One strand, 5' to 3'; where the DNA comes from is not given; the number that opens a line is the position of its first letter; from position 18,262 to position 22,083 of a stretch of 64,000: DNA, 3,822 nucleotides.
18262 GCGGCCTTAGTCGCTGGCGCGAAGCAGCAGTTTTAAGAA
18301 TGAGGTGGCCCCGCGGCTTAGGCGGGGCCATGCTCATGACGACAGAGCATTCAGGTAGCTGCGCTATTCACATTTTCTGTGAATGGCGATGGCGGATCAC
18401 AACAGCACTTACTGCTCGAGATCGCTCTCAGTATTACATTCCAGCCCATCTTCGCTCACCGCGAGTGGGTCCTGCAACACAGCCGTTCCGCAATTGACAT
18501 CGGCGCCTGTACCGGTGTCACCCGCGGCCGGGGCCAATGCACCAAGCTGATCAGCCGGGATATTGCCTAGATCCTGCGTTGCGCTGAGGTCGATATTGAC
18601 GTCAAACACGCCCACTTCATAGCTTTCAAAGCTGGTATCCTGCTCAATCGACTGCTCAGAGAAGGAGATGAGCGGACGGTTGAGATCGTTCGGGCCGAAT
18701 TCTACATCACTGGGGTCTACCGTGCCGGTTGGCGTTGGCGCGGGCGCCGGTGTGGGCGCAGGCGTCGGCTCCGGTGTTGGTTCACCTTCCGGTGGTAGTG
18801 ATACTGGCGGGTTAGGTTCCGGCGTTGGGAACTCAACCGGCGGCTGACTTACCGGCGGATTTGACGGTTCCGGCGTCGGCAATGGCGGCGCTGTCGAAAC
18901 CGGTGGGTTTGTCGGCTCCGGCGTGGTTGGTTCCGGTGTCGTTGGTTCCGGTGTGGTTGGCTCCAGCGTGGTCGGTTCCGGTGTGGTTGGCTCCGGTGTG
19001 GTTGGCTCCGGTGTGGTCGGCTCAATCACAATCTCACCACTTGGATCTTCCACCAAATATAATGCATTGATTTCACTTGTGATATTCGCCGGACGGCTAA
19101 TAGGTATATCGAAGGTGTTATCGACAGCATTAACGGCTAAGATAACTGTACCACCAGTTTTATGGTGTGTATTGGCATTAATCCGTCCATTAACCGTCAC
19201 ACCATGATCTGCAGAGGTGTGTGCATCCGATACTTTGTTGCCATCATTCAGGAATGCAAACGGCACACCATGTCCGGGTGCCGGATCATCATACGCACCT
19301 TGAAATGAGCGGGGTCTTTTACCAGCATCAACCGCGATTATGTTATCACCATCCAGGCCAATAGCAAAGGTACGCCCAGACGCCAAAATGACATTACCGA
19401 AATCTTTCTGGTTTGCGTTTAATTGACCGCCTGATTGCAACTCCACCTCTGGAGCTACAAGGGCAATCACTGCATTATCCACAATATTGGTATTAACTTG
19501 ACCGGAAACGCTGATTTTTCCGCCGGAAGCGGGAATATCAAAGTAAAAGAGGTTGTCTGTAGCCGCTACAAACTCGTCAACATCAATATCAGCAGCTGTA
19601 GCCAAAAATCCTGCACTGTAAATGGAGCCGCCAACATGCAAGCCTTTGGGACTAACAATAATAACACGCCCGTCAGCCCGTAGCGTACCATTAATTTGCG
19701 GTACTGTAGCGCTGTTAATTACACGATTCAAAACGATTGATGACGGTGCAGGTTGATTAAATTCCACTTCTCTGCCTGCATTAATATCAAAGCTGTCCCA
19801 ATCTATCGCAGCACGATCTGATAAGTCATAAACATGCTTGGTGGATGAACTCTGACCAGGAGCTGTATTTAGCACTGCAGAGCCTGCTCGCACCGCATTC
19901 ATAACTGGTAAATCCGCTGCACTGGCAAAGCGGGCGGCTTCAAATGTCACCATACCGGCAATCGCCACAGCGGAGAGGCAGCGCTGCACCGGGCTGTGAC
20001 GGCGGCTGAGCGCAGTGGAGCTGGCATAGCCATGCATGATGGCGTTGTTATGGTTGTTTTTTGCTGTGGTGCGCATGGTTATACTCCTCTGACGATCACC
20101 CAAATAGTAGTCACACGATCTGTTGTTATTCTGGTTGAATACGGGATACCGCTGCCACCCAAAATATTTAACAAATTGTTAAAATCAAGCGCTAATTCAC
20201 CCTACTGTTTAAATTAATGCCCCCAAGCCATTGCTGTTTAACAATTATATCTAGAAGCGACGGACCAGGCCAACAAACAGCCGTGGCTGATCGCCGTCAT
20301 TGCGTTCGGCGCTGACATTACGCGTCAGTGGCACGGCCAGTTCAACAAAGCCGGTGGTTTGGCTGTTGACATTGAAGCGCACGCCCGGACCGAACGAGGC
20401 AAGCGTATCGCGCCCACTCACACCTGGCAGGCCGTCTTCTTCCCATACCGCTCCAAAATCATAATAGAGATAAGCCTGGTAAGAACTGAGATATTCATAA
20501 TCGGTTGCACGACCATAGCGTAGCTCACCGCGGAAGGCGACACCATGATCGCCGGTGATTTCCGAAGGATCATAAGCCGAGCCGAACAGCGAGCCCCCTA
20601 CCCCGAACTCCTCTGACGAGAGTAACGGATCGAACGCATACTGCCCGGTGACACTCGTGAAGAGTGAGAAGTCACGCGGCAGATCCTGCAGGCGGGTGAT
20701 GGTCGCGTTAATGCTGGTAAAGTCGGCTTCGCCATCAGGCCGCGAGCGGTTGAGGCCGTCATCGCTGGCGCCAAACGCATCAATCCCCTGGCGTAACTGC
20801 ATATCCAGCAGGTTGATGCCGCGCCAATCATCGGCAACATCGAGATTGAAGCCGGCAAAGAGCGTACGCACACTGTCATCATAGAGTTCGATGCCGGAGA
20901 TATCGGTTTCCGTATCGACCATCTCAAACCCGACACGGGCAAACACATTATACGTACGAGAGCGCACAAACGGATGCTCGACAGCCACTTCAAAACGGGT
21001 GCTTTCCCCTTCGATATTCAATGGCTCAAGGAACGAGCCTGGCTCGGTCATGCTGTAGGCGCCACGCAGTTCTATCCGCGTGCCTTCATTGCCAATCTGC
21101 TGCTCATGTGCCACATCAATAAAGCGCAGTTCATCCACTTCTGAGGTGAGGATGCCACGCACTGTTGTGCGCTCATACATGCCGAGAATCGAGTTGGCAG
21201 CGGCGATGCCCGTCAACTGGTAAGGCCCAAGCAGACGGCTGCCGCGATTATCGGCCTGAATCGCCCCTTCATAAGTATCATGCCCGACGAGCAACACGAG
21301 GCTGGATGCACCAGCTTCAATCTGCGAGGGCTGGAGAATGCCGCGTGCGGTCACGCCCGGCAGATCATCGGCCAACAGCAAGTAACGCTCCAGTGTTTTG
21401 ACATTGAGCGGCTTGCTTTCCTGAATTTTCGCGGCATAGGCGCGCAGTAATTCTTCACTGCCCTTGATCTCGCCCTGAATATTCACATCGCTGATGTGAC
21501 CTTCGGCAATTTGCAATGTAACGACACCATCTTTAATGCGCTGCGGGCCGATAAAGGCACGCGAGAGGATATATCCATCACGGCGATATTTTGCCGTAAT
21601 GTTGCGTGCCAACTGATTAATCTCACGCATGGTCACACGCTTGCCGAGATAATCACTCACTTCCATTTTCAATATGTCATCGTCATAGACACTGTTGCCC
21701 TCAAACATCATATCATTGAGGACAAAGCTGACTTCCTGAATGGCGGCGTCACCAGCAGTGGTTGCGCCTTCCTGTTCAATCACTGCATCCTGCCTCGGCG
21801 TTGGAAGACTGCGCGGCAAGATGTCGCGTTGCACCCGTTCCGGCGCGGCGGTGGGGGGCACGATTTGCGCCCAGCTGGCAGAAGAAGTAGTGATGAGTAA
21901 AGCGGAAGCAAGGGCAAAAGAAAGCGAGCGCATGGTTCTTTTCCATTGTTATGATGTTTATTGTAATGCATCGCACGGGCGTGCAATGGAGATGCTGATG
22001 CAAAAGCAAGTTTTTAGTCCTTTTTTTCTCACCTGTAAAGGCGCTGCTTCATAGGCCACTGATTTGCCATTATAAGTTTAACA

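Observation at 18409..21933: Miniature CdrA-like TPS adhesin with a C-terminal PAAG protease site followed by a Cys-Cys hook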

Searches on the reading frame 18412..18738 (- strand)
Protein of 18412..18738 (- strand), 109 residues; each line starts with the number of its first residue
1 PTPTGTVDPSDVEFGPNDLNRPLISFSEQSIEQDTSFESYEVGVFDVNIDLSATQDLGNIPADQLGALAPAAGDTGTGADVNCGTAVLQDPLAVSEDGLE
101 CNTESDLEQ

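Call 35: search_protein_representatives(alignment_id=A1)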
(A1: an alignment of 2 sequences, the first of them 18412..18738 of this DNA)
Query: 2 sequences, 127 profile positions. Proteins with E-value up to 0.001 (for the whole library): 30; up to 1e-10: 6; up to 1e-30: 2. The best 30 are listed.
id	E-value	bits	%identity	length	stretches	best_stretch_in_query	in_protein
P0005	1.8e-62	225.4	-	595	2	1-127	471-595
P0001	1.7e-45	170.5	-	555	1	1-127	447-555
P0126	1.9e-15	73.4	-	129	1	19-120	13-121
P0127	3.2e-15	72.7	-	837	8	4-75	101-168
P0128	3.1e-14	69.5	-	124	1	12-118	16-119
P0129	4.6e-12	62.5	-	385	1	13-109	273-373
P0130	1.1e-10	58.1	-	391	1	10-116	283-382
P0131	1.1e-09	54.8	-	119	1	10-111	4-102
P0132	2.6e-09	53.6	-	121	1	10-120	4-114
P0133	1.8e-08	50.8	-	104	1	50-122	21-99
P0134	3.4e-07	46.8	-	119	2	64-120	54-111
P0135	3.4e-07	46.8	-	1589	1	38-122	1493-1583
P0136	5.5e-07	46.1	-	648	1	43-122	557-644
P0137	7.3e-07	45.7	-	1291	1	3-118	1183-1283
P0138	8.4e-07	45.5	-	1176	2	40-119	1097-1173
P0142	2.4e-05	40.8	-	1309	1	10-118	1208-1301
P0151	3.6e-04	37.0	-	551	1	4-110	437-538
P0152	5.0e-04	36.5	-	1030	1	7-107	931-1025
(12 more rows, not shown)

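Call 37: find_encoding_contigs(protein=P0135, flank=10000, max_places=3)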
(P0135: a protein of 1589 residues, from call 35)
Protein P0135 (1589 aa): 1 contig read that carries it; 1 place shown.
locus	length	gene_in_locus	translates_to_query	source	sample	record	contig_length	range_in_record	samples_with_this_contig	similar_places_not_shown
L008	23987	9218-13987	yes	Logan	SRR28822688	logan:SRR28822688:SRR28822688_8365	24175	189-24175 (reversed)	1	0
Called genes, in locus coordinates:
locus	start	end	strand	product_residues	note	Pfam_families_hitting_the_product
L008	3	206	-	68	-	?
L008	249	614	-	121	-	-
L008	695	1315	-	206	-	PF01330:RuvA_N, PF14520:HHH_5, PF07499:RuvA_C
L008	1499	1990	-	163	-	PF02075:RuvC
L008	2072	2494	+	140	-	-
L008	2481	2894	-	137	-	PF10861:DUF2784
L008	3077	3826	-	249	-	PF20772:TACO1_YebC_N, PF01709:Transcrip_reg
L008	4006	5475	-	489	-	PF00483:NTP_transferase, PF22640:ManC_GMP_beta-helix, PF01050:MannoseP_isomer, PF07883:Cupin_2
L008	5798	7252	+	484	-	PF02878:PGM_PMM_I, PF02879:PGM_PMM_II, PF02880:PGM_PMM_III, PF00408:PGM_PMM_IV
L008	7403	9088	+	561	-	PF08479:POTRA_2, PF03865:ShlB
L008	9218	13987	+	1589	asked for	PF05860:TPS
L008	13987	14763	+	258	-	PF07277:SapC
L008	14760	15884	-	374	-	PF01098:FTSW_RODA_SPOVE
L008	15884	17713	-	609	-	PF03717:PBP_dimer, PF00905:Transpeptidase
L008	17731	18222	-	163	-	PF04093:MreD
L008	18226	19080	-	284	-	PF04085:MreC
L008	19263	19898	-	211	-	PF06035:Peptidase_C93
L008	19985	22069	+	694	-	PF08448:PAS_4 (weak), PF13487:HD_5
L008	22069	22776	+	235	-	-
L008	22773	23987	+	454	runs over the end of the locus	PF07719:TPR_2 (faint), PF13428:TPR_14 (faint), PF14559:TPR_19 (faint), PF00515:TPR_1 (faint)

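Call 38: find_encoding_contigs(protein=P0136, flank=10000, max_places=3)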
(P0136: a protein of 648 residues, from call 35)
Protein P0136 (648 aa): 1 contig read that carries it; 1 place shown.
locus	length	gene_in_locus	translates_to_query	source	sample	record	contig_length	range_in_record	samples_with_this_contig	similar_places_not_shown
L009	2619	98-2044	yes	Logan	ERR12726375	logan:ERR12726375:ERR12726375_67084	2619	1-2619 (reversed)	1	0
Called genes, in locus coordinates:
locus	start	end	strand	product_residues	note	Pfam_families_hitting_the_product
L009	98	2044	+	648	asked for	PF05860:TPS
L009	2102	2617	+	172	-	?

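Call 59: find_encoding_contigs(protein=P0137, flank=10000, max_places=2)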
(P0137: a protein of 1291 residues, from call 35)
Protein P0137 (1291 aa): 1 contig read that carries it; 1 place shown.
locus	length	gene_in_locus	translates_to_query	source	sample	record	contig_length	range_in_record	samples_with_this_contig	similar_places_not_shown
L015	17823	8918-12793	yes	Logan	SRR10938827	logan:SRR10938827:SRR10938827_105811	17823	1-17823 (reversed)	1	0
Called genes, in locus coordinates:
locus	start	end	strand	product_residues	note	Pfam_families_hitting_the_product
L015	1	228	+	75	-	?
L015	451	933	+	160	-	PF16242:Pyrid_ox_like, PF01243:PNPOx_N, PF12900:Pyridox_ox_2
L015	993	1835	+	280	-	PF12146:Hydrolase_4, PF20434:BD-FAE (faint), PF00561:Abhydrolase_1 (faint), PF12697:Abhydrolase_6 (faint)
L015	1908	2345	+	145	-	PF00210:Ferritin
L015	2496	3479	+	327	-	PF01656:CbiA, PF09140:MipZ, PF10609:ParA, PF13614:AAA_31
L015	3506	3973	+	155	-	PF00226:DnaJ (weak)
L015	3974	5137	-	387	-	-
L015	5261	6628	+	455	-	PF01699:Na_Ca_ex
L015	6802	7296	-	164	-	PF11181:YflT (weak)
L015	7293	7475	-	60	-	PF01679:Pmp3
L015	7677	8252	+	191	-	PF04264:YceI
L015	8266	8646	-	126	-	PF13430:DUF4112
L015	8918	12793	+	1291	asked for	PF05860:TPS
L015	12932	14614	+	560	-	PF08479:POTRA_2, PF03865:ShlB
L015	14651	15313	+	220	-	PF06035:Peptidase_C93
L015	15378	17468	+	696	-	PF00989:PAS (weak), PF08448:PAS_4, PF13487:HD_5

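Call 60: find_encoding_contigs(protein=P0138, flank=10000, max_places=2)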
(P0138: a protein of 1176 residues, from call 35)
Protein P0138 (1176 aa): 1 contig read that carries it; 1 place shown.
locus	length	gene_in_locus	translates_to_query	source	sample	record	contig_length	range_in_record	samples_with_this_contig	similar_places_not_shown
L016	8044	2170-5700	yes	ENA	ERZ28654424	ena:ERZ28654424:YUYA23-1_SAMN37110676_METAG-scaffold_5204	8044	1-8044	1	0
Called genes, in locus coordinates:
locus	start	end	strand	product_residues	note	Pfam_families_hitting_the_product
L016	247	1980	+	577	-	PF08479:POTRA_2, PF03865:ShlB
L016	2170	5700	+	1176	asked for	PF05860:TPS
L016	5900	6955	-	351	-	-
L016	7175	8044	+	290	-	?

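Call 61: find_encoding_contigs(protein=P0142, flank=10000, max_places=2)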
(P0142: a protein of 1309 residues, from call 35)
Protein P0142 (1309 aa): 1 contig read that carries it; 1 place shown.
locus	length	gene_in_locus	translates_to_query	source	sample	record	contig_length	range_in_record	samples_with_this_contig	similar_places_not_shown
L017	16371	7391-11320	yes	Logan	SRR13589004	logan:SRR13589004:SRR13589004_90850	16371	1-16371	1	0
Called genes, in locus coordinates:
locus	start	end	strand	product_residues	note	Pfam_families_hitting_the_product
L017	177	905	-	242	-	PF07542:ATP12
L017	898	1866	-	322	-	PF00849:PseudoU_synth_2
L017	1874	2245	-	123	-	PF02537:CRCB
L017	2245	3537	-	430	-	PF05496:RuvB_N, PF00004:AAA, PF07728:AAA_5 (faint), PF13238:AAA_18, PF13401:AAA_22 (faint), PF13671:AAA_33 (faint), PF16193:AAA_assoc_2, PF12002:MgsA_C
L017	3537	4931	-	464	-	PF00089:Trypsin, PF13365:Trypsin_2, PF00595:PDZ, PF13180:PDZ_2, PF17820:PDZ_6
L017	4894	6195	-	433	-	PF01029:NusB, PF01189:Methyltr_RsmB-F, PF13649:Methyltransf_25, PF13847:Methyltransf_31 (weak)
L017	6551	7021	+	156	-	PF00011:HSP20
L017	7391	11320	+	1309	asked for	PF05860:TPS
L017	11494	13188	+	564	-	PF07244:POTRA (faint), PF08479:POTRA_2, PF03865:ShlB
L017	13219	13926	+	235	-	PF06035:Peptidase_C93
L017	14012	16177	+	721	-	PF00989:PAS (weak), PF08448:PAS_4 (weak), PF13487:HD_5, PF01966:HD (weak)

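Call 63: find_encoding_contigs(protein=P0151, flank=10000, max_places=2)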
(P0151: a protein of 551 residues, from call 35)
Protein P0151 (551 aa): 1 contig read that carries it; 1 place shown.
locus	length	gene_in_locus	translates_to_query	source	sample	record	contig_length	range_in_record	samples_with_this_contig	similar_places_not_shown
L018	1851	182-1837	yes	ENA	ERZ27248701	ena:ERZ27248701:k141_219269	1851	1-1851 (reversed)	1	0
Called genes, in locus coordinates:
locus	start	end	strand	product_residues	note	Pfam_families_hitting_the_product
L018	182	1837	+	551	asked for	PF05860:TPS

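Call 64: find_encoding_contigs(protein=P0152, flank=10000, max_places=2)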
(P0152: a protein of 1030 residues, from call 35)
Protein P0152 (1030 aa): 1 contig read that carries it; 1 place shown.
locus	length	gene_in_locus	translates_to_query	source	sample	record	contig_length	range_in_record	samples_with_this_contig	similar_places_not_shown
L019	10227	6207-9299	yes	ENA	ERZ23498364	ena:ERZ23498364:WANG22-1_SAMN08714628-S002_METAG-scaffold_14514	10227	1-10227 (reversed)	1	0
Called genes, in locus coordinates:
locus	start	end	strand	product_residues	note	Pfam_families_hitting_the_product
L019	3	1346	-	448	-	?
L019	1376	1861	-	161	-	-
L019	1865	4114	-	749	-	-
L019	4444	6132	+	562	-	PF08479:POTRA_2, PF03865:ShlB, PF01103:Omp85 (weak)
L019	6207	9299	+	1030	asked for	PF05860:TPS, PF18676:MBG_2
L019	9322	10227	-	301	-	?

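Call 89: search_protein_families(library=pfam, proteins=[window:18412-18738:-], max_evalue=10)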
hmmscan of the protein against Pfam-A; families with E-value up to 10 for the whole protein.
window:18412-18738:- (109 aa): 0 families

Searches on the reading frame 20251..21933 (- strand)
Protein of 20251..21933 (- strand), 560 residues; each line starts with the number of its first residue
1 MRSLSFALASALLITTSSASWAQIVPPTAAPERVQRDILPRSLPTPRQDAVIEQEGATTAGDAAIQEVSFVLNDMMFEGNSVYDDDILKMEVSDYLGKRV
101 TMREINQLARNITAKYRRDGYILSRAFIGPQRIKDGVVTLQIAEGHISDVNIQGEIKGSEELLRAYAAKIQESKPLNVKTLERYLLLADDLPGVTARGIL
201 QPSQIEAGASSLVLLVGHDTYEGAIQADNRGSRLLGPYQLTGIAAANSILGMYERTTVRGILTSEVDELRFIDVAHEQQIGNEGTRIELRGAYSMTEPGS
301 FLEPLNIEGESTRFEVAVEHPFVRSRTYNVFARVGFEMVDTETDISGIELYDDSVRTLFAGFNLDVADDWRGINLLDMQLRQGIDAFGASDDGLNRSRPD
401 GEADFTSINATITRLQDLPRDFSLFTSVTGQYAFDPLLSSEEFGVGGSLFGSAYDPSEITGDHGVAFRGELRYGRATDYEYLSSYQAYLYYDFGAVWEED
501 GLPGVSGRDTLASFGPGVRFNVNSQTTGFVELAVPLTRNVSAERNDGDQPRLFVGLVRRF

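Call 3: search_protein_families(library=pfam, proteins=[window:20251-21933:-], max_evalue=0.01)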
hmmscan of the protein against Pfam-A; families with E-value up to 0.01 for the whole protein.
window:20251-21933:- (560 aa): 3 families
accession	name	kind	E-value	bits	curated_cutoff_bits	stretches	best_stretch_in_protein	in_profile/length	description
PF03865.19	ShlB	-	1.4e-19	71.1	22.7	1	219-519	13-310/311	Haemolysin secretion/activation protein ShlB/FhaC/HecB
PF08479.16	POTRA_2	-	1.6e-19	69.9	24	1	70-145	1-76/76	POTRA domain, ShlB-type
PF07244.20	POTRA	-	8.4e-08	33.3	21.3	1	72-126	3-57/79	Surface antigen variable number repeat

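Call 50: search_protein_families(library=ncbifam, proteins=[window:20251-21933:-], max_evalue=0.01)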
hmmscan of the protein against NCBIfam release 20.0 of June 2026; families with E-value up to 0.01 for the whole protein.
window:20251-21933:- (560 aa): 0 families
